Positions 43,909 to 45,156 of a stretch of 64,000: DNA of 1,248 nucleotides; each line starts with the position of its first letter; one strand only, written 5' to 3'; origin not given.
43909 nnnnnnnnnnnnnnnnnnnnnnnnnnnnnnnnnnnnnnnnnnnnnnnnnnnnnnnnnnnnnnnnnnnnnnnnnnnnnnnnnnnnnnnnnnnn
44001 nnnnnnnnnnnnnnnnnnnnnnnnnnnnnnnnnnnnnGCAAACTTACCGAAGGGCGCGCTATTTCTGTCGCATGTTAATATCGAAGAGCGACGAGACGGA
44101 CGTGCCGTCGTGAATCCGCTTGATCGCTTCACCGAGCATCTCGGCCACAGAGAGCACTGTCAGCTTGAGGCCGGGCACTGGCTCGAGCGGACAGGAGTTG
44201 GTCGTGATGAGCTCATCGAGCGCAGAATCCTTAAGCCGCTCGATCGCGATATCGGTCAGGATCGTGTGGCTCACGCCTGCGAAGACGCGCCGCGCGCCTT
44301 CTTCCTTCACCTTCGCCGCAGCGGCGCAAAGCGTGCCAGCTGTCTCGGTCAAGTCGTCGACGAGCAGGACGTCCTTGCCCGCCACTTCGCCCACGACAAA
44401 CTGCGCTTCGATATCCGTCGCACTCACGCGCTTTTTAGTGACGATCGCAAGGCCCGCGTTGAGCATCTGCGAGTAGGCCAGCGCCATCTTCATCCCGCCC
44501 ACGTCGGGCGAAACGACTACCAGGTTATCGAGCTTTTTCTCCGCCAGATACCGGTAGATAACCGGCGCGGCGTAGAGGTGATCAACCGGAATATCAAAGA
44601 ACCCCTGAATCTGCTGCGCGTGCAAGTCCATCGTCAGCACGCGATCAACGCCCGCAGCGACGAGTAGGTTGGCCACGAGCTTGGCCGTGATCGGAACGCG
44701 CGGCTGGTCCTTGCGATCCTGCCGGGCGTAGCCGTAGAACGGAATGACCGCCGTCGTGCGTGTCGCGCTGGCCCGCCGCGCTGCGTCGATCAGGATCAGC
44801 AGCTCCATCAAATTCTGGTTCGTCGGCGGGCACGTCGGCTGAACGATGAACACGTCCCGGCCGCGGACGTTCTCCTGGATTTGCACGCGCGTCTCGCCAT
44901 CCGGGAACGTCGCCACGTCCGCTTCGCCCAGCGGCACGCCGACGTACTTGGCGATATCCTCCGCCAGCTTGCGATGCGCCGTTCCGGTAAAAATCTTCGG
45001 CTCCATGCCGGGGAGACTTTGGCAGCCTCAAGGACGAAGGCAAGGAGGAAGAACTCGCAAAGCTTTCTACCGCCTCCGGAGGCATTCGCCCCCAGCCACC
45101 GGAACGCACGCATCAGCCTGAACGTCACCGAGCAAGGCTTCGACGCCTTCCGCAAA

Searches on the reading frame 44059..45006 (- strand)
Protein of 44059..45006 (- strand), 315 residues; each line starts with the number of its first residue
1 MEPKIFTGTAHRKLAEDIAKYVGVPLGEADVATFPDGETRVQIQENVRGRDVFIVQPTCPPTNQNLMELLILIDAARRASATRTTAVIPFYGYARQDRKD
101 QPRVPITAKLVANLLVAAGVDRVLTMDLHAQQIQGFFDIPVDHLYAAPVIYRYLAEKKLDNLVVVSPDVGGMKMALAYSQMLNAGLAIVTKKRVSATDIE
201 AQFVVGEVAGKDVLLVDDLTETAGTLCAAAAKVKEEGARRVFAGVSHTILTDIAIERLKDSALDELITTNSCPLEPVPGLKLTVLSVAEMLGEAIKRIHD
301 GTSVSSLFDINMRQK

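Call 70: search_protein_families(library=pfam, proteins=[window:44059-45006:-], max_evalue=0.00001)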
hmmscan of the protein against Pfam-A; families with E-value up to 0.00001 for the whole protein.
window:44059-45006:- (315 aa): 3 families
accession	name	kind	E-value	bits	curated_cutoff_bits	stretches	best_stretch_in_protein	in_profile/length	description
PF13793.12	Pribosyltran_N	-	1e-54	183.8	25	1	4-119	2-117/117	N-terminal domain of ribose phosphate pyrophosphokinase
PF14572.12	Pribosyl_synth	-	9.1e-22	78.3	27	1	204-308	77-183/184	Phosphoribosyl synthetase-associated domain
PF00156.33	Pribosyltran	-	5.6e-13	48.9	26.3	1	154-247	18-124/158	Phosphoribosyl transferase domain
